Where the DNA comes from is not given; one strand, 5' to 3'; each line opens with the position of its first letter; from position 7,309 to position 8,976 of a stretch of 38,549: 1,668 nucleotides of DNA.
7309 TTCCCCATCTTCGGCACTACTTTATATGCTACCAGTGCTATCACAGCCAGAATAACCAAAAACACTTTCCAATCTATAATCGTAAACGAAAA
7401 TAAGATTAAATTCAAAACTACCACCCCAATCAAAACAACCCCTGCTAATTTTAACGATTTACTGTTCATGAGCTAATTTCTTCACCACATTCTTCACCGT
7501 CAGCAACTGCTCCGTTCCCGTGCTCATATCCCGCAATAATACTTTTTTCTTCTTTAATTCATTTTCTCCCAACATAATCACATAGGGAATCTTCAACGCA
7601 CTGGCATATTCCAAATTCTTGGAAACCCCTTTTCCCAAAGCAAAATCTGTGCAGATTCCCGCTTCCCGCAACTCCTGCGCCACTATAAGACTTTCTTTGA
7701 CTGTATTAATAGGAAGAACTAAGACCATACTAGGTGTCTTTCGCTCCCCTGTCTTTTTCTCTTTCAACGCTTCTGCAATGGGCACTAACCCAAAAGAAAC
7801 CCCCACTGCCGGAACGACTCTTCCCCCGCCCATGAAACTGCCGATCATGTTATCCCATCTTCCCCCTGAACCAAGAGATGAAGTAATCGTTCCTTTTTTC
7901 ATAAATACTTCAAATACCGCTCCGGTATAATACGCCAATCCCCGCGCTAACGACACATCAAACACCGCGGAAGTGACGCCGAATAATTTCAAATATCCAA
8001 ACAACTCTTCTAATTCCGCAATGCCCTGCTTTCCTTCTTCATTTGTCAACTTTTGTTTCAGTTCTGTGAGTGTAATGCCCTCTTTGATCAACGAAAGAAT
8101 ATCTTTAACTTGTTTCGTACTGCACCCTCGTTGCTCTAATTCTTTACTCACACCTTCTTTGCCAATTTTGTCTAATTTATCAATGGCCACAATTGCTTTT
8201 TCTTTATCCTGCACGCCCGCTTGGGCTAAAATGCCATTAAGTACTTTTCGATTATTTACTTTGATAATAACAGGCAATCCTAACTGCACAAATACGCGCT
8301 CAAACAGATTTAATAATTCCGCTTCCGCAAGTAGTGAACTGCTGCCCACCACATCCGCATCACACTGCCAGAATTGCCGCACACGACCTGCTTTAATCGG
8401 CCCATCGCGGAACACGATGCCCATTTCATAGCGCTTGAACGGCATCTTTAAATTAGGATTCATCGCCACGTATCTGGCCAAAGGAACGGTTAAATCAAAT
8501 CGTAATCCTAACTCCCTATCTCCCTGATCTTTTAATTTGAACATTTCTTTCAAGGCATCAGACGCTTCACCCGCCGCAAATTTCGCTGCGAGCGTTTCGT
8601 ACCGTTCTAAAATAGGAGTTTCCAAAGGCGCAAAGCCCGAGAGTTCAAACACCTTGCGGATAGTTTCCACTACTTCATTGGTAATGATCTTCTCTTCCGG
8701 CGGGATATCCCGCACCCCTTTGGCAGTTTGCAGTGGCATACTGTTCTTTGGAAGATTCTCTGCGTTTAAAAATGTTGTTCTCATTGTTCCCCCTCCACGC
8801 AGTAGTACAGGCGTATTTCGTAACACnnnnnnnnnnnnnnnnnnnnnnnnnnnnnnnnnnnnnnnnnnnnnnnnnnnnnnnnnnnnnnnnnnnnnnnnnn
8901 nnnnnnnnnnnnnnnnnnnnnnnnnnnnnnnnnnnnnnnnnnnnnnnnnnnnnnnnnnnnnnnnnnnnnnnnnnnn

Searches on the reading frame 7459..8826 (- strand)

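Call 9: search_protein_families(library=pfam, proteins=[window:7459-8826:-], max_evalue=0.01)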
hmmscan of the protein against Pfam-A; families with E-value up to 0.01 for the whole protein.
window:7459-8826:- (455 aa): 5 families
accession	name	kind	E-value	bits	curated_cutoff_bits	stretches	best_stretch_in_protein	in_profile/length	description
PF13393.11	tRNA-synt_His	-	7.2e-43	147.4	25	1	37-347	1-305/308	Histidyl-tRNA synthetase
PF03129.25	HGTP_anticodon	-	8.2e-12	45.6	21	1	368-452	2-92/94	Anticodon binding domain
PF00587.30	tRNA-synt_2b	-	2.7e-06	28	29.3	1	96-236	1-110/179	tRNA synthetase class II core domain (G, H, P, S and T)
PF01409.25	tRNA-synt_2d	-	6.9e-05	22.9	19.8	1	39-183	9-155/246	tRNA synthetases class II core domain (F)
PF00152.25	tRNA-synt_2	-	0.0004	20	25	1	49-189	25-146/308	tRNA synthetases class II (D, K and N)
